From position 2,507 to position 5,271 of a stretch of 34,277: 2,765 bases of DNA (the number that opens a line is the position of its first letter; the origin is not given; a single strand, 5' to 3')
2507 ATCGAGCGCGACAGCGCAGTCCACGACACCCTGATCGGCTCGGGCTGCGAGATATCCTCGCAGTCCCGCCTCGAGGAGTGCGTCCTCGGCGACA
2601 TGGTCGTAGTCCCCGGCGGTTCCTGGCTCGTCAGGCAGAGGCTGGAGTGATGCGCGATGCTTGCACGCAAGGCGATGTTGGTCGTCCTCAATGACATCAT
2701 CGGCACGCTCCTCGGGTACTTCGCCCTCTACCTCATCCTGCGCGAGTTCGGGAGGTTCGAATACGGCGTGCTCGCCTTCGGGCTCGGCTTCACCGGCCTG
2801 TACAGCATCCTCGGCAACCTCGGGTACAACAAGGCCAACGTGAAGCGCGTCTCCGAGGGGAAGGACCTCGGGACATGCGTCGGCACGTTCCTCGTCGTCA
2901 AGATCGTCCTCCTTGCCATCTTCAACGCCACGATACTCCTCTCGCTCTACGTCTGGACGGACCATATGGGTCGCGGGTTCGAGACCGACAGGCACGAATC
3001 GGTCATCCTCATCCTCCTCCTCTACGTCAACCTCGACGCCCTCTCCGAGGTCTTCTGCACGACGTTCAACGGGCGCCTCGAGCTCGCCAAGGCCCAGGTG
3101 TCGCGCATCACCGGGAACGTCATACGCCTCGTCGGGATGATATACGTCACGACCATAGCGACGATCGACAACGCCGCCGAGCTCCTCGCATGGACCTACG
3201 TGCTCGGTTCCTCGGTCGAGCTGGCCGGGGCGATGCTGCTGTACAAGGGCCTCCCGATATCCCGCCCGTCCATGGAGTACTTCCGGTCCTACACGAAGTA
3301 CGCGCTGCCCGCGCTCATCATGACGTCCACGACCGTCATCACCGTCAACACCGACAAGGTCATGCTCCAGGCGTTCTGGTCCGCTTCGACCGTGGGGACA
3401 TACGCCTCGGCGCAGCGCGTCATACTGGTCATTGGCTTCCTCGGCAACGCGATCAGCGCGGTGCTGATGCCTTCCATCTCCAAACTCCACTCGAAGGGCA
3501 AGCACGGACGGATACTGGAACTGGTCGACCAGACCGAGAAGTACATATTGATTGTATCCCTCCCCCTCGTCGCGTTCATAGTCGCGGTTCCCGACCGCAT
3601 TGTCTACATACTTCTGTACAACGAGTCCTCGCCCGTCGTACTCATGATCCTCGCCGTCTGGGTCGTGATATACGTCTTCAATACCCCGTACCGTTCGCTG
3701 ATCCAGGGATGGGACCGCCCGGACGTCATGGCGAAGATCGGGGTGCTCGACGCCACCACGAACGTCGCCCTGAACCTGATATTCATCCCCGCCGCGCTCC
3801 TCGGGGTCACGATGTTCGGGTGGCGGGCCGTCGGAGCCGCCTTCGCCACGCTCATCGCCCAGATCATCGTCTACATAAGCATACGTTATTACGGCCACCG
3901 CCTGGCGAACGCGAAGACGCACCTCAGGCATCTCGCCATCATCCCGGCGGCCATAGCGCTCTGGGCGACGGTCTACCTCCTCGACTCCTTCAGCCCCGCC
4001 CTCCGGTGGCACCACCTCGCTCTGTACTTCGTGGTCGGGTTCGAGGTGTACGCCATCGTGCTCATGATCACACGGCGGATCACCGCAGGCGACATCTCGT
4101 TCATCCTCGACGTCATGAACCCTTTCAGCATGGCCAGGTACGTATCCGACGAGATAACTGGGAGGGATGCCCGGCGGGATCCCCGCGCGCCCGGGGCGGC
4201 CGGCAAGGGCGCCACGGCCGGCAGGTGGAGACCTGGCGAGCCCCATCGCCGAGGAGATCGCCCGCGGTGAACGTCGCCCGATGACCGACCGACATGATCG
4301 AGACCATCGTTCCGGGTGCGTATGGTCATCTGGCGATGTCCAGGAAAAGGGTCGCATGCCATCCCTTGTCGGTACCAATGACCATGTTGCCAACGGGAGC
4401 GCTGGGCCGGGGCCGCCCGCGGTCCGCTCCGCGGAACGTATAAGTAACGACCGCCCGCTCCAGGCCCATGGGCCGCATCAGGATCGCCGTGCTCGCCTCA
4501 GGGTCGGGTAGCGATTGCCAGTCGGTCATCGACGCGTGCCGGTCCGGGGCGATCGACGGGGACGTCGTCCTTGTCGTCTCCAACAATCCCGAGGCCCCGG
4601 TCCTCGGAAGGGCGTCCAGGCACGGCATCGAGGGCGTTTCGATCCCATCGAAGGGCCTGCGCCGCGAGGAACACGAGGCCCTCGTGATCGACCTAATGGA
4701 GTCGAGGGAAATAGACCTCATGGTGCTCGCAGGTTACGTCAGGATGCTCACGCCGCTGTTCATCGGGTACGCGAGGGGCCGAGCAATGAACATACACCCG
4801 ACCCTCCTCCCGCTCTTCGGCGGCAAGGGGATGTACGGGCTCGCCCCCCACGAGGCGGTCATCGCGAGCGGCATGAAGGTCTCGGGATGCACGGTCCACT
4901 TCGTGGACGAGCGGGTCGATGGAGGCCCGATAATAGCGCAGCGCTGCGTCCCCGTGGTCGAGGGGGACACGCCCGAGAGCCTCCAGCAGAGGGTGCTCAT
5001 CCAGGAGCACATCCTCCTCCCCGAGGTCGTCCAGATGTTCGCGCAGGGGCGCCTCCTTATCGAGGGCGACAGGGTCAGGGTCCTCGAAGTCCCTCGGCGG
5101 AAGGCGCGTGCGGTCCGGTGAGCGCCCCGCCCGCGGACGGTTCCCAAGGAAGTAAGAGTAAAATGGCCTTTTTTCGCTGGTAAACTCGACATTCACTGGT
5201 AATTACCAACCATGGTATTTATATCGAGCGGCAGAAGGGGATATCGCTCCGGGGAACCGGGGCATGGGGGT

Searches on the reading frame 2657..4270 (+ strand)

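Call 74: search_protein_families(library=pfam, proteins=[window:2657-4270:+], max_evalue=0.0001)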
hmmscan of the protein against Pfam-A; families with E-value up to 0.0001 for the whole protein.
window:2657-4270:+ (537 aa): 4 families
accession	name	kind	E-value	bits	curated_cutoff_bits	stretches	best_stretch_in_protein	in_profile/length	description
PF13440.11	Polysacc_synt_3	-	1.3e-17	64.4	23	1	35-321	10-285/293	Polysaccharide biosynthesis protein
PF01943.22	Polysacc_synt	-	3.8e-16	59.8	28.2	1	3-278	2-274/274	Polysaccharide biosynthesis protein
PF03023.19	MurJ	-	8.6e-11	41.5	27.4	1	67-453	51-444/451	Lipid II flippase MurJ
PF01554.23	MatE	-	8.4e-07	29.3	24.9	1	218-375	1-161/161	MatE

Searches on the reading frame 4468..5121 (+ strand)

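Call 54: search_protein_families(library=pfam, proteins=[window:4468-5121:+], max_evalue=0.00001)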
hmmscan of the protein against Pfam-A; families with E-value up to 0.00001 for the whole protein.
window:4468-5121:+ (217 aa): 1 family
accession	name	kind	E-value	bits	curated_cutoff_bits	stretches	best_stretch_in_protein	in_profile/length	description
PF00551.24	Formyl_trans_N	-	1.8e-48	165.1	26.1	1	5-188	2-181/181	Formyl transferase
